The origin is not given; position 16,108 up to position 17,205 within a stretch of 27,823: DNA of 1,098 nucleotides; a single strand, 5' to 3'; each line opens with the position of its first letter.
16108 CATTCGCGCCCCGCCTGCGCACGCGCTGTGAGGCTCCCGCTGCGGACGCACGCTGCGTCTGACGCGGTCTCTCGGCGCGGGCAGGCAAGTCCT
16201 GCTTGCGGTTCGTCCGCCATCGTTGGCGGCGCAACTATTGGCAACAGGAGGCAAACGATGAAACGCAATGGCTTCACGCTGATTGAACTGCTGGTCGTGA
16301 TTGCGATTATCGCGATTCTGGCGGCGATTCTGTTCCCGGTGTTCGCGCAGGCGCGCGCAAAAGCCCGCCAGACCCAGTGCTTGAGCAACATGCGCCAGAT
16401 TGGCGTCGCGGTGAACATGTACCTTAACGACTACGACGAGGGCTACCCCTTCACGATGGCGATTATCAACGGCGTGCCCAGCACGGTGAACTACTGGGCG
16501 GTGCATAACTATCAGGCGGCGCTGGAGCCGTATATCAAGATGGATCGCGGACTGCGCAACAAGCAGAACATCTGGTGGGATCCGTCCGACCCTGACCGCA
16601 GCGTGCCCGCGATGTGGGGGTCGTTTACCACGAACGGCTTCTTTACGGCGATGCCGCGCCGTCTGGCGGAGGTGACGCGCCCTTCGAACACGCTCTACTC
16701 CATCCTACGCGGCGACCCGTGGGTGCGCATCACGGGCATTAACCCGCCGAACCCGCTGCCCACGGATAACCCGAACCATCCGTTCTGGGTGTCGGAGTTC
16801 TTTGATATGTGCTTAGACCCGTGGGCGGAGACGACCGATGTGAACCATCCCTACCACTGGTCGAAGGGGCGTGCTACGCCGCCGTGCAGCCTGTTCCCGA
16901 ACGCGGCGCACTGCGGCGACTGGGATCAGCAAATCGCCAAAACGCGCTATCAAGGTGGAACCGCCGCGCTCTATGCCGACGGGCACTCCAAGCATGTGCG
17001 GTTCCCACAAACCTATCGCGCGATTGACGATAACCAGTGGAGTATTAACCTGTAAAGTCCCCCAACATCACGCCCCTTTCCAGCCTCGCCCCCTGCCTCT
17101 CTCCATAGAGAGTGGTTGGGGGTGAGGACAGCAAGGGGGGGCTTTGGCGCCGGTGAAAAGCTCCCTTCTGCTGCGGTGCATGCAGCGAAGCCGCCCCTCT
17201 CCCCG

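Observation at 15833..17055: Candidate metal-sensing ribosome-arrest leader (CxxC plus RAPP) controlling a type IV pilin-like DUF1559 gene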

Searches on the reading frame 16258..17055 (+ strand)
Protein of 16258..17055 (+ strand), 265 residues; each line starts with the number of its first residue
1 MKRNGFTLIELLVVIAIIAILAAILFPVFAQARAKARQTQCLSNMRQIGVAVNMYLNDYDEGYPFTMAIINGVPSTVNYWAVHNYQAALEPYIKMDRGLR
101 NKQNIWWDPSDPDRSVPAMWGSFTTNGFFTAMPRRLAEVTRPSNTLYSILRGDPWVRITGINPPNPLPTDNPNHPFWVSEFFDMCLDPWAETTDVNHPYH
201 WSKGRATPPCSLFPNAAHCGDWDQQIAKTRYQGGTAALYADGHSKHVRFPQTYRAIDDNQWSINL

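Call 3: search_protein_families(library=pfam, proteins=[window:16258-17055:+], max_evalue=1)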
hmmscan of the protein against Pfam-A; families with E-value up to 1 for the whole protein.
window:16258-17055:+ (265 aa): 2 families
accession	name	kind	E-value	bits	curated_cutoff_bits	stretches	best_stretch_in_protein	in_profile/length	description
PF07963.17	N_methyl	-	3e-09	36.5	21.2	1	2-26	3-27/27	Prokaryotic N-terminal methylation motif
PF07596.16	SBP_bac_10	-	2.8e-06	28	23.3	1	31-64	2-34/268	Protein of unknown function (DUF1559)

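Call 4: search_protein_families(library=ncbifam, proteins=[window:16258-17055:+], max_evalue=1)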
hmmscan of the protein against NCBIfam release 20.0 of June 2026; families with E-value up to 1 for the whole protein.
window:16258-17055:+ (265 aa): 19 families
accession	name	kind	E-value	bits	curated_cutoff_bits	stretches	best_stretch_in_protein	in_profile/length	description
NF041775.1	typeIV_PilA_Myxo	equivalog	8.8e-10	38.9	400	1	3-61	10-68/214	type IV pilin protein PilA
NF007862.0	PRK10574.1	equivalog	9.8e-10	38.7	138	1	2-76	3-76/145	prepilin peptidase-dependent pilin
TIGR01710.1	typeII_sec_gspG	equivalog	2.9e-09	37.1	88.85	1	5-59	2-56/134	type II secretion system major pseudopilin GspG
TIGR02532.1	IV_pilin_GFxxxE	domain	5.1e-09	35.6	16.3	1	3-25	1-23/24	prepilin-type N-terminal cleavage/methylation domain-containing protein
NF040999.1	pilin_ComGC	equivalog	1.2e-06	28.6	75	1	4-55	2-53/84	competence type IV pilus major pilin ComGC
TIGR01708.2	typeII_sec_gspH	equivalog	1.2e-06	28.6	80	1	4-40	2-38/169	type II secretion system minor pseudopilin GspH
NF041013.1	T4P_ComGE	equivalog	1.4e-05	25.1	49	1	4-40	4-40/83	competence type IV pilus minor pilin ComGE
TIGR02596.1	TIGR02596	subfamily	0.00015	21.9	70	1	6-34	1-29/196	Verru_Chthon cassette protein D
NF007800.0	PRK10506.1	equivalog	0.00037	20.3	158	1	2-46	7-51/163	prepilin peptidase-dependent protein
NF040982.1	ComGD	equivalog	0.00038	20.9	70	1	4-45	2-43/139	competence type IV pilus minor pilin ComGD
TIGR01711.1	gspJ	equivalog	0.00065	19.6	64.85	1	5-34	2-31/192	type II secretion system minor pseudopilin GspJ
TIGR02599.1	TIGR02599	subfamily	0.0012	18.2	256.5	1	5-41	1-37/361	Verru_Chthon cassette protein C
NF041002.1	pilin_ComGF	equivalog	0.0022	18.2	80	1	4-39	2-37/139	competence type IV pilus minor pilin ComGF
NF038303.1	EPS_HpsB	equivalog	0.0023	18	150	1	3-37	2-36/211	hormogonium polysaccharide secretion pseudopilin HpsB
TIGR01707.1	gspI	equivalog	0.0026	18.2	44.35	1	5-33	1-29/101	type II secretion system minor pseudopilin GspI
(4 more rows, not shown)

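Call 49: find_homologous_proteins(query=window:16258-17055:+, max_evalue=0.00001)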
Query window:16258-17055:+ (265 aa): 8000 proteins with E <= 0.00001 among 8000 candidates; the best 120 are listed.
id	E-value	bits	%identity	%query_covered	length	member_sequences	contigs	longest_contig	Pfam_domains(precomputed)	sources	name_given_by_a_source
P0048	3.1e-171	586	91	100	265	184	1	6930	PF07963.18,PF07596.17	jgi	jgi:prepilin-type N-terminal cleavage/methylation domain-containing protein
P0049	2.9e-150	517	81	99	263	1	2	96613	PF07963.18,PF07596.17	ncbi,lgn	-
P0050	4.0e-145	500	78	100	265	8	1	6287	PF07963.18,PF07596.17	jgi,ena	-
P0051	3.0e-133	462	70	99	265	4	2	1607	PF07963.18,PF07596.17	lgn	-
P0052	5.3e-133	461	71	98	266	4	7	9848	PF07963.18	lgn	-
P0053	7.9e-131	454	70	99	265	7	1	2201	PF07963.18,PF07596.17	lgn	-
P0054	5.2e-127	441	69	98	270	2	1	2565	PF07963.18,PF07596.17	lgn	-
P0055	1.6e-116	407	63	98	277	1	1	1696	PF07963.18,PF07596.17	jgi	jgi:prepilin-type N-terminal cleavage/methylation domain-containing protein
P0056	7.3e-116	404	65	99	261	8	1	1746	-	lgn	-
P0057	1.7e-112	393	63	99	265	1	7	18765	PF07963.18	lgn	-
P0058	3.8e-111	389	63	98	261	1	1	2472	PF07963.18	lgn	-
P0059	2.3e-109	383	61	98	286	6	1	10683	PF07963.18,PF07596.17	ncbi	-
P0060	4.2e-109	382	61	99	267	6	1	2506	PF07963.18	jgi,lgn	jgi:prepilin-type N-terminal cleavage/methylation domain-containing protein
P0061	6.0e-109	382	60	99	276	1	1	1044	PF07963.18,PF07596.17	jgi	jgi:prepilin-type N-terminal cleavage/methylation domain-containing protein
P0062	2.4e-108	380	63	98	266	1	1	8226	PF07963.18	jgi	jgi:prepilin-type N-terminal cleavage/methylation domain-containing protein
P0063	5.2e-108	379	63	99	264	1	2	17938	PF07963.18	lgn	-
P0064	5.5e-108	379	61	98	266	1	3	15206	PF07963.18,PF07596.17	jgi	jgi:prepilin-type N-terminal cleavage/methylation domain-containing protein/prepilin-type processing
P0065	2.9e-105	370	61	99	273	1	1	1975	PF07963.18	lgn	-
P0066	3.0e-105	370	61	99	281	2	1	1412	PF07963.18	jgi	jgi:prepilin-type N-terminal cleavage/methylation domain-containing protein/prepilin-type processing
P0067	7.5e-104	365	60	99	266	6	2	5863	PF07963.18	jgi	jgi:prepilin-type N-terminal cleavage/methylation domain-containing protein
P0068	1.2e-103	364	58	99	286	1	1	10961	PF07963.18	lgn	-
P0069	1.8e-103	364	59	100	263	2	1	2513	PF07963.18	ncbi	-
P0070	5.4e-103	362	59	98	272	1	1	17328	PF07963.18,PF07596.17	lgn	-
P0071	1.5e-102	361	59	98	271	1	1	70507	PF07963.18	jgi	jgi:prepilin-type N-terminal cleavage/methylation domain-containing protein/prepilin-type processing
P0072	2.6e-102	360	59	99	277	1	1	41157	PF07963.18,PF07596.17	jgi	jgi:prepilin-type N-terminal cleavage/methylation domain-containing protein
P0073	2.1e-101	357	59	99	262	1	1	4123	PF07963.18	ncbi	-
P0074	3.8e-101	356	60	99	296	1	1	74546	PF07963.18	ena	-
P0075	4.1e-101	356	59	99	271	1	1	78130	PF07963.18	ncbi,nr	ncbi:MAG: prepilin-type N-terminal cleavage/methylation domain-containing protein [Capsulimonadales 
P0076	4.5e-101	356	58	99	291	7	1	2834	PF07963.18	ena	-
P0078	1.8e-99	351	59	99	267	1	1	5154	PF07963.18,PF07596.17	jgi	jgi:prepilin-type N-terminal cleavage/methylation domain-containing protein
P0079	2.1e-99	350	58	99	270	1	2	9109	PF07963.18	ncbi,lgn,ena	-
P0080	1.4e-98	348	58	99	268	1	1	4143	PF07963.18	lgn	-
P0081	1.6e-95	338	56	98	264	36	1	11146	PF07963.18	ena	-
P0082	4.0e-95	336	55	98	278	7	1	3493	PF07963.18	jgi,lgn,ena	jgi:prepilin-type N-terminal cleavage/methylation domain-containing protein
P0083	1.6e-94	334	54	100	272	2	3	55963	PF07963.18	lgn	-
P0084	3.0e-94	334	56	98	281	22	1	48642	PF07963.18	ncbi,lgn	-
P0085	2.6e-93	330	53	99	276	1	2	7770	PF07963.18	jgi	jgi:prepilin-type N-terminal cleavage/methylation domain-containing protein/prepilin-type processing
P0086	3.0e-93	330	55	98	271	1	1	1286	PF07963.18,PF07596.17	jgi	-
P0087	4.8e-93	330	54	98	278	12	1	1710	PF07963.18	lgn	-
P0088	4.2e-92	327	54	98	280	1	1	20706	PF07963.18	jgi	jgi:prepilin-type N-terminal cleavage/methylation domain-containing protein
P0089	1.1e-90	322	53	99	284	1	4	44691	PF07963.18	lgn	-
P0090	2.6e-90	321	53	99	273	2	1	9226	PF07963.18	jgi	jgi:prepilin-type N-terminal cleavage/methylation domain-containing protein/prepilin-type processing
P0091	1.0e-89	319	54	98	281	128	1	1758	PF07963.18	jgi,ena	jgi:prepilin-type N-terminal cleavage/methylation domain-containing protein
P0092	1.8e-88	315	56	99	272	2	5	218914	PF07963.18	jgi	jgi:prepilin-type N-terminal cleavage/methylation domain-containing protein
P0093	1.6e-87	311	54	98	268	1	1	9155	PF07963.18,PF07596.17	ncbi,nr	ncbi:MAG: prepilin-type N-terminal cleavage/methylation domain-containing protein [Cytophagales bact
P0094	3.4e-87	310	51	99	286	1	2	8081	PF07963.18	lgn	-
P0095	1.2e-85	305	49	99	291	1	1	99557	PF07963.18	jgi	jgi:prepilin-type N-terminal cleavage/methylation domain-containing protein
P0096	2.0e-85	305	52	99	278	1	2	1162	PF07963.18,PF07596.17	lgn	-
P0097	4.4e-85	303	52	99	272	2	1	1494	PF07963.18,PF07596.17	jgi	-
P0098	2.6e-84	301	53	99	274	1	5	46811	PF07963.18,PF07596.17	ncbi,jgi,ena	jgi:prepilin-type N-terminal cleavage/methylation domain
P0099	1.1e-83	299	52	98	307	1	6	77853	PF07963.18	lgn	-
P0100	3.3e-83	297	53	99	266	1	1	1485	PF07963.18,PF07596.17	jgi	jgi:prepilin-type N-terminal cleavage/methylation domain-containing protein/prepilin-type processing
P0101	1.4e-82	295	51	100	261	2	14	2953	PF07963.18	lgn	-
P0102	1.0e-81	292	52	98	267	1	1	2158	PF07963.18,PF07596.17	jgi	jgi:prepilin-type N-terminal cleavage/methylation domain-containing protein/prepilin-type processing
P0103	1.4e-81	292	51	99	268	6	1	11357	PF07963.18,PF07596.17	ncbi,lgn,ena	-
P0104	3.8e-81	291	49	99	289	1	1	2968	PF07963.18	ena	-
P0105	4.7e-81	290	49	99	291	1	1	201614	PF07963.18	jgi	jgi:prepilin-type N-terminal cleavage/methylation domain-containing protein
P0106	5.7e-81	290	50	98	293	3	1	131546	PF07963.18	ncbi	ncbi:MAG: prepilin-type N-terminal cleavage/methylation domain-containing protein [Fimbriimonadaceae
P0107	2.6e-80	288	52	99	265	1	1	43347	PF07963.18,PF07596.17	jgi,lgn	jgi:prepilin-type N-terminal cleavage/methylation domain-containing protein/prepilin-type processing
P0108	1.4e-79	285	51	97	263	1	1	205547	PF07596.17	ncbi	ncbi:MAG: hypothetical protein OHK0029_08230 [Armatimonadaceae bacterium]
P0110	2.8e-79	284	50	100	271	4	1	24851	PF07963.18,PF07596.17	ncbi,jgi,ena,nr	ncbi:MAG TPA: DUF1559 domain-containing protein [Chthonomonadaceae bacterium]|nr:DUF1559 domain-cont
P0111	5.2e-79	284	48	99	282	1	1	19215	PF07963.18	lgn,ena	-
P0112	5.8e-79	283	51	99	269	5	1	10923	PF07963.18,PF07596.17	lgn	-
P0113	7.2e-79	283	48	98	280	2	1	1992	PF07963.18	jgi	jgi:prepilin-type N-terminal cleavage/methylation domain-containing protein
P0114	6.1e-78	280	48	99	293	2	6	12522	PF07963.18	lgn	-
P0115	1.1e-77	279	49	99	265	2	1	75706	PF07963.18,PF07596.17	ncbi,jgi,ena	jgi:prepilin-type N-terminal cleavage/methylation domain-containing protein/prepilin-type processing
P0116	2.1e-77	278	50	99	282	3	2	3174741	PF07963.18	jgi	jgi:prepilin-type N-terminal cleavage/methylation domain-containing protein/prepilin-type processing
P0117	4.0e-77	277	49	99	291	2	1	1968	PF07963.18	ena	-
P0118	5.9e-77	277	48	98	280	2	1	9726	PF07963.18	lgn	-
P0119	6.8e-77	277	49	99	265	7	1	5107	PF07963.18,PF07596.17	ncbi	-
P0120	9.3e-77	276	48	98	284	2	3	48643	PF07963.18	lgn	-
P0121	4.7e-76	274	50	99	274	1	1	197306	PF07963.18,PF07596.17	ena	-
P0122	6.1e-76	273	51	99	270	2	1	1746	PF07963.18,PF07596.17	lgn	-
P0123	1.0e-75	273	50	98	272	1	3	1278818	PF07963.18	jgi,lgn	jgi:prepilin-type N-terminal cleavage/methylation domain-containing protein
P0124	9.4e-75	270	48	97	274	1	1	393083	PF07963.18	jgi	jgi:prepilin-type N-terminal cleavage/methylation domain-containing protein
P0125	3.2e-74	268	46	98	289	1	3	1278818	PF07963.18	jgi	jgi:prepilin-type N-terminal cleavage/methylation domain-containing protein/prepilin-type processing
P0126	9.0e-74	266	48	99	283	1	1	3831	PF07963.18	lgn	-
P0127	1.1e-73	266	49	99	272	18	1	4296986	PF07963.18,PF07596.17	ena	-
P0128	1.9e-72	262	47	99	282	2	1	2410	PF07963.18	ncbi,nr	ncbi:MAG TPA: prepilin-type N-terminal cleavage/methylation domain-containing protein [Fimbriimonas 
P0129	7.7e-68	247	45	99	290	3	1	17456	PF07963.18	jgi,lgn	-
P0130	1.5e-66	243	66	60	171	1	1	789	PF07963.18,PF07596.17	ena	-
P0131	3.1e-66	242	44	100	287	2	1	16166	PF07963.18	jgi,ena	-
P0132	2.4e-65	239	45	99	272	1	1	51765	PF07963.18,PF07596.17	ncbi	ncbi:MAG: type II secretion system protein [Capsulimonadaceae bacterium]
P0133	3.5e-65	238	45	98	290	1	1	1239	PF07963.18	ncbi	-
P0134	5.2e-65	238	44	98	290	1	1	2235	PF07963.18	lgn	-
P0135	6.9e-65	237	42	99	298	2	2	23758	PF07963.18,PF07596.17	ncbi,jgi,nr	ncbi:MAG TPA: prepilin-type N-terminal cleavage/methylation domain-containing protein [Chthonomonada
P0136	7.4e-65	237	54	78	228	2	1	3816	PF07963.18,PF07596.17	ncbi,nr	ncbi:MAG: DUF1559 domain-containing protein, partial [Capsulimonadales bacterium]|nr:DUF1559 domain-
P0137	1.0e-64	237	42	98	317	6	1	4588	PF07963.18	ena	-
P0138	3.4e-64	235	41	100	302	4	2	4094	PF07963.18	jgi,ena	-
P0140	1.1e-61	227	75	52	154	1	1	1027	PF07596.17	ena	-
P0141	4.0e-59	218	46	82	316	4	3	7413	PF07963.18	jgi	jgi:prepilin-type N-terminal cleavage/methylation domain-containing protein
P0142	8.7e-48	181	42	98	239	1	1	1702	PF07963.18,PF07596.17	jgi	jgi:prepilin-type N-terminal cleavage/methylation domain-containing protein/prepilin-type processing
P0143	2.7e-42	163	44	97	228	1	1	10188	PF07963.18,PF07596.17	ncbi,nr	ncbi:MAG TPA: prepilin-type N-terminal cleavage/methylation domain-containing protein [Chthonomonada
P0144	1.4e-37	148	40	97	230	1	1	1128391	PF07963.18,PF07596.17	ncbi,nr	ncbi:MAG: DUF1559 domain-containing protein [Armatimonadetes bacterium]|nr:DUF1559 domain-containing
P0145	3.5e-37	146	42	97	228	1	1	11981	PF07963.18,PF07596.17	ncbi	ncbi:MAG: prepilin-type N-terminal cleavage/methylation domain-containing protein [Armatimonadota ba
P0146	5.5e-37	146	48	58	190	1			PF07963.18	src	-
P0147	7.5e-37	145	40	97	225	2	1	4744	PF07963.18,PF07596.17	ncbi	ncbi:MAG: DUF1559 domain-containing protein, partial [Armatimonadota bacterium]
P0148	1.7e-34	138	39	96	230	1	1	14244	PF07963.18,PF07596.17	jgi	jgi:prepilin-type N-terminal cleavage/methylation domain-containing protein/prepilin-type processing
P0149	3.5e-34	136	41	95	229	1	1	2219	PF07963.18,PF07596.17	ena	-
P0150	8.0e-33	132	36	99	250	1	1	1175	PF07963.18,PF07596.17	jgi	jgi:prepilin-type N-terminal cleavage/methylation domain-containing protein/prepilin-type processing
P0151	8.1e-33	132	38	99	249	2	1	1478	PF07963.18,PF07596.17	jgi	jgi:prepilin-type N-terminal cleavage/methylation domain-containing protein/prepilin-type processing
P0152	4.2e-32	130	38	94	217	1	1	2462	PF07963.18,PF07596.17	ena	-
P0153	2.1e-31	127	63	34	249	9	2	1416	PF07963.18,PF07596.17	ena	-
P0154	2.9e-31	127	38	99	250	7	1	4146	PF07963.18,PF07596.17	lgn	-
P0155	1.6e-30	124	37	99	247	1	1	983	PF07963.18,PF07596.17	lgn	-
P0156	1.6e-30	124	37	99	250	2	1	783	PF07963.18,PF07596.17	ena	-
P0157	1.6e-30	124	38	99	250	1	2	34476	PF07963.18,PF07596.17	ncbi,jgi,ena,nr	ncbi:MAG TPA: DUF1559 domain-containing protein [Chthonomonadaceae bacterium]|nr:DUF1559 domain-cont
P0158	5.0e-30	123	35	99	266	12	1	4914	PF07963.18,PF07596.17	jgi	-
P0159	5.6e-30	123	39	98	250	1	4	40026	PF07963.18,PF07596.17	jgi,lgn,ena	-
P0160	1.3e-29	121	36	99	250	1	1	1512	PF07963.18,PF07596.17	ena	-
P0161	1.9e-29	121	36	99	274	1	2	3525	PF07963.18,PF07596.17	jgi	jgi:prepilin-type N-terminal cleavage/methylation domain-containing protein/prepilin-type processing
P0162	3.1e-29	120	35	99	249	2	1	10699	PF07963.18,PF07596.17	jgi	jgi:prepilin-type N-terminal cleavage/methylation domain-containing protein/prepilin-type processing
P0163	3.3e-29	120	38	97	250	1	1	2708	PF07963.18,PF07596.17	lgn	-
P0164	3.3e-29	120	35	99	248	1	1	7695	PF07963.18,PF07596.17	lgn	-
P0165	3.3e-29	120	36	99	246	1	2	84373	PF07963.18,PF07596.17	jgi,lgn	jgi:prepilin-type N-terminal cleavage/methylation domain-containing protein/prepilin-type processing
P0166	3.6e-29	120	38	96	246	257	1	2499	PF07963.18,PF07596.17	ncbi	ncbi:MAG: DUF1559 domain-containing protein [Fimbriimonadales bacterium]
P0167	4.1e-29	120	36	99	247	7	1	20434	PF07963.18,PF07596.17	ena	-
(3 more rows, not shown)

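Call 50: find_encoding_contigs(protein=P0075, flank=3000, max_places=2)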
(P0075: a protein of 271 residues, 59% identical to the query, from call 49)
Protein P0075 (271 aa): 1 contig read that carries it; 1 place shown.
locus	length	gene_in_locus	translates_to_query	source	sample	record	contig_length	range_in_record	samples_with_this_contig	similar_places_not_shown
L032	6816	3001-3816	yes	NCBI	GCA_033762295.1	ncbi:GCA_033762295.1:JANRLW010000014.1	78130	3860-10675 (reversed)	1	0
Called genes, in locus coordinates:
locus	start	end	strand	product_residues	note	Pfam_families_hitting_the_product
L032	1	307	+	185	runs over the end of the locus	PF01325:Fe_dep_repress, PF12802:MarR_2 (weak), PF02742:Fe_dep_repr_C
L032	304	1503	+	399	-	PF02915:Rubrerythrin (weak), PF01988:VIT1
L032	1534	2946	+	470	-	PF01566:Nramp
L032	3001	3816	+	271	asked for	PF07963:N_methyl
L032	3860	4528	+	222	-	PF19700:DUF6198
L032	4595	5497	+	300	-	-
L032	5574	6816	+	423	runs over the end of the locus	PF00149:Metallophos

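Call 51: find_encoding_contigs(protein=P0116, flank=3000, max_places=2)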
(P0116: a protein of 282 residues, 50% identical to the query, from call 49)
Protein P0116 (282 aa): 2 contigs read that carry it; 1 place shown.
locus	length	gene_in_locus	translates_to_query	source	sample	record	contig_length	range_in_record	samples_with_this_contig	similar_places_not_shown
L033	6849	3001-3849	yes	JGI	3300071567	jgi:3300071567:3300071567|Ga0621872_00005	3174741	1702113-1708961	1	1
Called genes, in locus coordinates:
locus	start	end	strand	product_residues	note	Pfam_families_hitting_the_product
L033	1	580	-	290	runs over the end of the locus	PF02629:CoA_binding, PF00549:Ligase_CoA, PF13607:Succ_CoA_lig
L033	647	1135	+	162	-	PF00583:Acetyltransf_1, PF13302:Acetyltransf_3, PF13673:Acetyltransf_10, PF21926:FeeM (faint), PF13508:Acetyltransf_7, PF08445:FR47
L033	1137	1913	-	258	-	PF02311:AraC_binding, PF12833:HTH_18, PF00165:HTH_AraC (weak)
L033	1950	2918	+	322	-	PF05721:PhyH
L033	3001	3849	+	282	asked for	PF07963:N_methyl (weak)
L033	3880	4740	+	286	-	PF01261:AP_endonuc_2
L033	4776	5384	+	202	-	PF13489:Methyltransf_23 (weak), PF03848:TehB (weak), PF08241:Methyltransf_11, PF13649:Methyltransf_25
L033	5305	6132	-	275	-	-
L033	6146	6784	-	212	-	PF00196:GerE, PF08448:PAS_4 (weak), PF13426:PAS_9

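Call 62: predict_structure(alignment_id=A6)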
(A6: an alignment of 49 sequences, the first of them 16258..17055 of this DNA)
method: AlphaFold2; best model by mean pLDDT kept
length: 265 residues; sequences in the alignment: 49
mean_pLDDT: 92.4   pTM: 0.86
mean pLDDT of the five models: 92.4, 92.3, 92.1, 92.0, 91.9
residues with pLDDT >= 90: 219; 70-90: 39; 50-70: 6; < 50: 1
segments of 3 or more residues with pLDDT < 50: none
pLDDT, mean of each block of 10 residues (from residue 1): 70 93 93 96 97 97 87 80 93 85 87 92 96 93 98 95 95 93 93 94 95 96 93 97 98 96 92
secondary structure, 60 per line:
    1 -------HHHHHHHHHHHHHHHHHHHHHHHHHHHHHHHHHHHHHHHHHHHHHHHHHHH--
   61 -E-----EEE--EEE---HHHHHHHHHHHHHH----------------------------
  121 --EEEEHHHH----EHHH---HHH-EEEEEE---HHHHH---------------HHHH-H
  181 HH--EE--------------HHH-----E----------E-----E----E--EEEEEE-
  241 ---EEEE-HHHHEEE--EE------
elements in order: H8-58 E68-70 E73-75 H79-92 E123-126 H127-130 E146-151 H155-159 H175-178 E234-239 E244-247 H249-252 E253-255

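Call 64: search_solved_structures(query=A6, max_evalue=0.01)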
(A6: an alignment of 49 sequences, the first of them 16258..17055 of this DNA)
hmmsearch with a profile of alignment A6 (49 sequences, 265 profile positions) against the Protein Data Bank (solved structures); distinct sequences matched with E-value up to 0.01: 21.
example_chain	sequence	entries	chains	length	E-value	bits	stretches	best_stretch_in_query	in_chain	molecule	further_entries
6xxd_A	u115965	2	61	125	6.1e-14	55.6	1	8-118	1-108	PilA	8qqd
9egp_A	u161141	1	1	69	1.6e-13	54.2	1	3-61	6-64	Geopilin domain 1 protein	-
7tgg_A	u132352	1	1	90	1.8e-13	54.1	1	3-60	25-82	Geopilin domain 1 protein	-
2m7g_A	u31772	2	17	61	6e-12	49.1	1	8-60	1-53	Geopilin domain 1 protein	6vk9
8tj2_C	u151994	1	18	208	4.4e-10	43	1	8-64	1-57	Type IV major pilin protein PilA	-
8pfb_G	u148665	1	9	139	5.3e-09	39.4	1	8-65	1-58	Type IV pilin PilE1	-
5wda_A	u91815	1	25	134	3.3e-07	33.5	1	8-70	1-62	General secretion pathway protein G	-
9laa_A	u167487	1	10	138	8.1e-07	32.3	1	1-33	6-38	Type IV pilin protein PilA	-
6gv9_A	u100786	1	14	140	7.9e-06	29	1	8-58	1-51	Prepilin peptidase-dependent protein D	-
1ay2_A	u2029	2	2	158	8.3e-06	28.9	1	8-57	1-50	TYPE 4 PILIN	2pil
8p3b_A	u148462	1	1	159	1.9e-05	27.8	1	8-57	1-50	Fimbrial protein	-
2hi2_A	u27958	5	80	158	2e-05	27.7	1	8-57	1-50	Fimbrial protein | PilA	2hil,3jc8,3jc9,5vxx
8tum_e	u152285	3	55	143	2.2e-05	27.6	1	8-52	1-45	Type IV major pilin protein PilA | Pilin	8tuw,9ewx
1oqw_A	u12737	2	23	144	2.9e-05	27.2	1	8-52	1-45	Fimbrial protein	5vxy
5kua_A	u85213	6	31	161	2.9e-05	27.2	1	8-57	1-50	pilin | Neisseria meningitidis PilE variant SB-GATDH | Neisseria meningitidis PilE, SB-DATDH variant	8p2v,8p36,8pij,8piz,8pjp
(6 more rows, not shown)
